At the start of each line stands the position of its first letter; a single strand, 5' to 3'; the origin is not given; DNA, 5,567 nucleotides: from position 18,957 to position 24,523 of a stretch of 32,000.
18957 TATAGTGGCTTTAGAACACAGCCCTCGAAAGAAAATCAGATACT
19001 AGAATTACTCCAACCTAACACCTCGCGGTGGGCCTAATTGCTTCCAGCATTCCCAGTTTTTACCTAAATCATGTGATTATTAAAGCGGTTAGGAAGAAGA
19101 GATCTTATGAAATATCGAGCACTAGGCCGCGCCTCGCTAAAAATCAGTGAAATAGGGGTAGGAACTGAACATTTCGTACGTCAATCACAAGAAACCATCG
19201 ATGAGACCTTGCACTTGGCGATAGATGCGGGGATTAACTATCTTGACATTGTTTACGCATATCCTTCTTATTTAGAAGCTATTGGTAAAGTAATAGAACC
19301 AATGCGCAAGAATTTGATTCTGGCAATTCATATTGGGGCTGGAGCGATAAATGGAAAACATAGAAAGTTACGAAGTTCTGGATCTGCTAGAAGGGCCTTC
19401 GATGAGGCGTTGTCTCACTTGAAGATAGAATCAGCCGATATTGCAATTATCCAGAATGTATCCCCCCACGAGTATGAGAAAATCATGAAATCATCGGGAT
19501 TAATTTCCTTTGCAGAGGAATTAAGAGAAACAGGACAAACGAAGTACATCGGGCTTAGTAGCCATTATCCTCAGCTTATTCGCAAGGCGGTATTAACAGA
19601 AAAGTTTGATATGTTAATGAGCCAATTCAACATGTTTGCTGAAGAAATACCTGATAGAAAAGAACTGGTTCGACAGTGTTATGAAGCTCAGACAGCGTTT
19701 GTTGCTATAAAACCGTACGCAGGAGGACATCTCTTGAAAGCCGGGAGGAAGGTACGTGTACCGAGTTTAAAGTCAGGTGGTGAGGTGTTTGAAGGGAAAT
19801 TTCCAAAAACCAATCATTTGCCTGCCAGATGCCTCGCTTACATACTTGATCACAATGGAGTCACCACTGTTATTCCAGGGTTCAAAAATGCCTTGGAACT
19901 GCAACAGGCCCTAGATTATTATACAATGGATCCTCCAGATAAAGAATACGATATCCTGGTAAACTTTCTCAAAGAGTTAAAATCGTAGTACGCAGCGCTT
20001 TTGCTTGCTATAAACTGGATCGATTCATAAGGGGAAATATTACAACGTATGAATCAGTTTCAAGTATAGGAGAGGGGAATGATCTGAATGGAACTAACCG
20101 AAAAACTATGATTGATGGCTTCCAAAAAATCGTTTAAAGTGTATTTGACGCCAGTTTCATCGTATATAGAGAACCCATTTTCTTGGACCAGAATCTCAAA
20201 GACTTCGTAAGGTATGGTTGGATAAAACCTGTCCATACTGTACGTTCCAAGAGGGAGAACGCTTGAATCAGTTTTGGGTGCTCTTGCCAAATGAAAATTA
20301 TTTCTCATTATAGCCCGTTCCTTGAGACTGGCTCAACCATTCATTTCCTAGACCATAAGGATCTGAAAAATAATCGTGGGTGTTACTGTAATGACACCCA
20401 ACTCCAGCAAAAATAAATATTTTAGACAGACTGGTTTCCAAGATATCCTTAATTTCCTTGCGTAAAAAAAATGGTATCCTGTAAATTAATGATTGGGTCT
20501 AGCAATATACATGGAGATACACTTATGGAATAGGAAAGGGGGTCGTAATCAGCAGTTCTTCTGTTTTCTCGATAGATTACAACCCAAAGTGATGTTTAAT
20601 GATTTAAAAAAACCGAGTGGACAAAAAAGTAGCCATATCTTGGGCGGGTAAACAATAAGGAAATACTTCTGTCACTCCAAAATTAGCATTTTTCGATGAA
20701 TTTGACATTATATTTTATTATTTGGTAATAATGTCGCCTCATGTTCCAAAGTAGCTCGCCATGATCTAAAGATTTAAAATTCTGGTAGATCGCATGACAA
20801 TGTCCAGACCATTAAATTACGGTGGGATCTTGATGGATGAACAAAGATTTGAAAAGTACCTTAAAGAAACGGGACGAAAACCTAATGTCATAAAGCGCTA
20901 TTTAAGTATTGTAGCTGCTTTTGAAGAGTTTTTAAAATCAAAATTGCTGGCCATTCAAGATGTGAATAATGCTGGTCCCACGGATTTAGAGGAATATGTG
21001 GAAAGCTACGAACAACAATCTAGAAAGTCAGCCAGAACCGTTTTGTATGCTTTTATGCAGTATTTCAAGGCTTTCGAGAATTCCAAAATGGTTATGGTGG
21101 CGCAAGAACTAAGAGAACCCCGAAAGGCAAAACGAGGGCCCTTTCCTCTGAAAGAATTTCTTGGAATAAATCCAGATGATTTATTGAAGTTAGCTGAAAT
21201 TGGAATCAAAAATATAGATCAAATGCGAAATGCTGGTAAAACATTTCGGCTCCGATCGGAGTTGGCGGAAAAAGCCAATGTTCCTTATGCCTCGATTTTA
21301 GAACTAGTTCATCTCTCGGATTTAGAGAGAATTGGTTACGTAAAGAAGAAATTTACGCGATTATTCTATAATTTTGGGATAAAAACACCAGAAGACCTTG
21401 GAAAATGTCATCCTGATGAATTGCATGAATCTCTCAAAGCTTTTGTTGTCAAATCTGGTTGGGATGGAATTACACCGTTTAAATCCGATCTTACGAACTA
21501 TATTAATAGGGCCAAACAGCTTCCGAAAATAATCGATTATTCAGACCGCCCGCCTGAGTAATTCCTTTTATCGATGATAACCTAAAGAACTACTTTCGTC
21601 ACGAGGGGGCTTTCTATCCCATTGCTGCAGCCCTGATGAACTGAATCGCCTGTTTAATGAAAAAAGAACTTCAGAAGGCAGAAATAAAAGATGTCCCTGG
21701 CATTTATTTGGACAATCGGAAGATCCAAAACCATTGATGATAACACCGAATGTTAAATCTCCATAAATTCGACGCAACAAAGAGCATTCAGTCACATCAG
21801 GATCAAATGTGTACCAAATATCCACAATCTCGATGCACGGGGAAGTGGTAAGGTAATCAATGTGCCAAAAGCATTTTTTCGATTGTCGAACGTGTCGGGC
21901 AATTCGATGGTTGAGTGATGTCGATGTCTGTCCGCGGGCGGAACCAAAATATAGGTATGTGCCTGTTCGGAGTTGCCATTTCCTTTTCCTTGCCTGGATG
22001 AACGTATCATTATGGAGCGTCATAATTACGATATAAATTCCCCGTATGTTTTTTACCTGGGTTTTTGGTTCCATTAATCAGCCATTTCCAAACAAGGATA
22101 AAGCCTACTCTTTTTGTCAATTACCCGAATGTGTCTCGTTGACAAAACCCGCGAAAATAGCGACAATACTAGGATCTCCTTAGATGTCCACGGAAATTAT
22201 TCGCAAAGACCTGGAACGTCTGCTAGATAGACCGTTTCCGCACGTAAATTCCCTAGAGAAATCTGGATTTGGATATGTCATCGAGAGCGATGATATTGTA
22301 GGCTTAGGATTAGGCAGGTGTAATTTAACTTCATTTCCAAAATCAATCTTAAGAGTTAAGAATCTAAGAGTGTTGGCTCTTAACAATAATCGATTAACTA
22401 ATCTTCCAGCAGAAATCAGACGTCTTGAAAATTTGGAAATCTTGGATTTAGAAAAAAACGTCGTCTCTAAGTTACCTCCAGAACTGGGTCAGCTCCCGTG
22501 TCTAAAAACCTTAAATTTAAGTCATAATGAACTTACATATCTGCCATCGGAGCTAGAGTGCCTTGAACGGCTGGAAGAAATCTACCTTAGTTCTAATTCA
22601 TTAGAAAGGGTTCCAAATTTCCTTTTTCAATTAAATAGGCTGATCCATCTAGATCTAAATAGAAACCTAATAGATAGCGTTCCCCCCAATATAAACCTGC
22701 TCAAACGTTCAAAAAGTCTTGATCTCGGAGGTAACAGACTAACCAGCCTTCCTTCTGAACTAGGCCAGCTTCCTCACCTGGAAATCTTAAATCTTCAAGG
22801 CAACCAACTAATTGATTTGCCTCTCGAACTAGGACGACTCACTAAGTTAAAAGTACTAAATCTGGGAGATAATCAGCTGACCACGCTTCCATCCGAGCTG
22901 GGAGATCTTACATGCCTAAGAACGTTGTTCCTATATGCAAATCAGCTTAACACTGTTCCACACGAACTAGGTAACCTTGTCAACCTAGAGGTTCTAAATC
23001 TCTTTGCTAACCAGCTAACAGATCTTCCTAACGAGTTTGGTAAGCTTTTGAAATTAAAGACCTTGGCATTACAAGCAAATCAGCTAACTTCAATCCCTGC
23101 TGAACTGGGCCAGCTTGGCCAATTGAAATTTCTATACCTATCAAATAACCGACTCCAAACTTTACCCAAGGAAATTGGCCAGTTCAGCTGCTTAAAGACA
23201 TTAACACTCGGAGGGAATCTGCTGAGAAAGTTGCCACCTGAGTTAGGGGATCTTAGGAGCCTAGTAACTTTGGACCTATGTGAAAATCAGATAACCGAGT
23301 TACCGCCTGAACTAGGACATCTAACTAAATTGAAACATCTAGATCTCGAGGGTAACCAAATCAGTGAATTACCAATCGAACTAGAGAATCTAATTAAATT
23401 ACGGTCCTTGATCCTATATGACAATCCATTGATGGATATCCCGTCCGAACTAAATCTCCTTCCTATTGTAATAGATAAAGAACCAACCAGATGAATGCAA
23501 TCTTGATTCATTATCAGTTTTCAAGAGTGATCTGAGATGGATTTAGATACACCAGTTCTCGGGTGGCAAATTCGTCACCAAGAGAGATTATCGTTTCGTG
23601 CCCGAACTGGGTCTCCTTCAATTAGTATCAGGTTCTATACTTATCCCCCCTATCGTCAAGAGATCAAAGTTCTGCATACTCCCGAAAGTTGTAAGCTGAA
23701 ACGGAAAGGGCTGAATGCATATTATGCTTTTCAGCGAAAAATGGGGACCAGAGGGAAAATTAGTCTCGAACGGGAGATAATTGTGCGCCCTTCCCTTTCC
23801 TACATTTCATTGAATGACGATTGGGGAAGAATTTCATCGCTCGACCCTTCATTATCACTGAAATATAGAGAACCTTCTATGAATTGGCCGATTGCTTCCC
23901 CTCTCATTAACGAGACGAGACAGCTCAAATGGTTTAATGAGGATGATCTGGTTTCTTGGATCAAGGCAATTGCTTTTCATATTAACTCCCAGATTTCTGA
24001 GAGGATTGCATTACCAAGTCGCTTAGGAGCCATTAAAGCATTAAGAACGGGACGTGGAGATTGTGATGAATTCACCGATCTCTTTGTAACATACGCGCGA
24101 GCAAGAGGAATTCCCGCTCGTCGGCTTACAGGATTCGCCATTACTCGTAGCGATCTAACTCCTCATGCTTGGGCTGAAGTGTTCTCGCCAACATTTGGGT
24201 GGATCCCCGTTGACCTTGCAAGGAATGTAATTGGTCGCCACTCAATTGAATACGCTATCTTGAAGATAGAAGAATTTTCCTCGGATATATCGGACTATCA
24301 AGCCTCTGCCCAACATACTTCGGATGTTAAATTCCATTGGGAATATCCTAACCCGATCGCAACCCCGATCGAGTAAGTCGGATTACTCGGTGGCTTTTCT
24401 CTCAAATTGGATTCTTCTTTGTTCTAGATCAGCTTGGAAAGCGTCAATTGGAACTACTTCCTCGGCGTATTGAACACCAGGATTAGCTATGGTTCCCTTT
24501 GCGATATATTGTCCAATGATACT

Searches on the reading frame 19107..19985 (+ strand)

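Call 18: search_protein_families(library=pfam, proteins=[window:19107-19985:+], max_evalue=0.001)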
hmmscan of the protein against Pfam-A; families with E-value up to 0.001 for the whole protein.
window:19107-19985:+ (293 aa): 1 family
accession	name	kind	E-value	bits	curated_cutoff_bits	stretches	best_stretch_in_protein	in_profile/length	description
PF00248.27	Aldo_ket_red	-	7.6e-27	94.6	24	1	15-284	1-286/291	Aldo/keto reductase family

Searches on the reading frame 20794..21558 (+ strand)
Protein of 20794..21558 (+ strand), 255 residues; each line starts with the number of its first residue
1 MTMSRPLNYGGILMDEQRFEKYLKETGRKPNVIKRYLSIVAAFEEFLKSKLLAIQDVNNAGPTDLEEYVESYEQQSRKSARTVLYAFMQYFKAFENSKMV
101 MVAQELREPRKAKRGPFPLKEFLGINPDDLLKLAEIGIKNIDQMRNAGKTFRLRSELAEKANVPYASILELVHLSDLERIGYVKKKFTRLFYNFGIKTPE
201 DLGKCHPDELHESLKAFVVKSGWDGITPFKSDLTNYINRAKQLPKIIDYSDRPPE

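Call 18: search_protein_families(library=pfam, proteins=[window:20794-21558:+], max_evalue=0.001)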
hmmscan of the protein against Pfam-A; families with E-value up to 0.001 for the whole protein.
window:20794-21558:+ (255 aa): 4 families
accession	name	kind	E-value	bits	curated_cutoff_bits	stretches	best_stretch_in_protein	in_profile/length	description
PF14229.12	DUF4332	-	1.6e-15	57.8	23.2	1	124-243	2-122/122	Domain of unknown function (DUF4332)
PF02899.23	Phage_int_SAM_1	-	1.4e-05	25.7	22.3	1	17-92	2-77/83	Phage integrase, N-terminal SAM-like domain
PF13495.12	Phage_int_SAM_4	-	0.00017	22.4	27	1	17-87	3-68/85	Phage integrase, N-terminal SAM-like domain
PF11731.14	Cdd1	-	0.00097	19.7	25.5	0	173-216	4-47/86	Pathogenicity locus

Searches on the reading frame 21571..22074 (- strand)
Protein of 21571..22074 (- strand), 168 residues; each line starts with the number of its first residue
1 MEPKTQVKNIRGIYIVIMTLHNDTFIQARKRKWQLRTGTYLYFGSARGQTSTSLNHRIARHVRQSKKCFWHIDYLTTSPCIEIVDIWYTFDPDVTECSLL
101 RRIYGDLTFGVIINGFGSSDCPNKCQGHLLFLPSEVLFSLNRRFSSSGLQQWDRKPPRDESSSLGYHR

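Call 18: search_protein_families(library=pfam, proteins=[window:21571-22074:-], max_evalue=0.001)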
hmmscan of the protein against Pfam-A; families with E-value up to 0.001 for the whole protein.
window:21571-22074:- (168 aa): 1 family
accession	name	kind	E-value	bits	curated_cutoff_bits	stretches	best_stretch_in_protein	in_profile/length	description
PF01986.22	DUF123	-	8.2e-22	78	25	1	34-130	2-94/95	Domain of unknown function DUF123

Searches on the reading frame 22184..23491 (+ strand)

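Call 18: search_protein_families(library=pfam, proteins=[window:22184-23491:+], max_evalue=0.001)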
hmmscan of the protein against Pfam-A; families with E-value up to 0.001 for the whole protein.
window:22184-23491:+ (436 aa): 8 families
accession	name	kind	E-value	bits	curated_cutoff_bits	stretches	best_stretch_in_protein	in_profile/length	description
PF12799.13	LRR_4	-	6.9e-52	172.7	27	8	359-396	2-39/44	Leucine Rich repeats (2 copies)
PF13855.12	LRR_8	-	4.5e-49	164.5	27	8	83-140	2-61/61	Leucine rich repeat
PF23598.1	LRR_14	-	6.9e-44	150.5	40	5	177-275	50-148/353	Leucine-rich repeat region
PF00560.39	LRR_1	-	7.1e-32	103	20.6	0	382-403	1-23/23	Leucine Rich Repeat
PF23211.1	LRR_LRWD1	-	4.7e-19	69.3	28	2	266-346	21-97/190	Leucine-rich repeat and WD repeat-containing protein 1, LRR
PF25019.1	LRR_R13L1-DRL21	-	6.7e-11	42.6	27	0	59-113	69-125/127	R13L1/DRL21 LRRs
PF14580.12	LRR_9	-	7.8e-09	35.8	30.5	0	272-342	48-120/175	Leucine-rich repeat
PF17126.11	RsmF_methylt_CI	-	0.00011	22.6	27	0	202-228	14-40/61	RsmF rRNA methyltransferase first C-terminal domain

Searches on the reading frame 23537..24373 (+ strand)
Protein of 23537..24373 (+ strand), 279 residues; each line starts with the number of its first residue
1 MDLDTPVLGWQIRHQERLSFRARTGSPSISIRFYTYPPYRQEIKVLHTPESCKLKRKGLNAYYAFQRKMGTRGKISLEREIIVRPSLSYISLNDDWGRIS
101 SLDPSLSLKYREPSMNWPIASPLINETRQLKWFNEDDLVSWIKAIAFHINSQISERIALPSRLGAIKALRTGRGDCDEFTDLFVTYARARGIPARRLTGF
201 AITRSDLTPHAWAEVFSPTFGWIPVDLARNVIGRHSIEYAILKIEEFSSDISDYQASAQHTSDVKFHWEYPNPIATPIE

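Call 18: search_protein_families(library=pfam, proteins=[window:23537-24373:+], max_evalue=0.001)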
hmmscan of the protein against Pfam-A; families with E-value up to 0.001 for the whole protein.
window:23537-24373:+ (279 aa): 1 family
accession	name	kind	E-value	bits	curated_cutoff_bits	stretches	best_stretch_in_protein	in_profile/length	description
PF01841.26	Transglut_core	-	2.7e-17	63.4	23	1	142-226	18-107/108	Transglutaminase-like superfamily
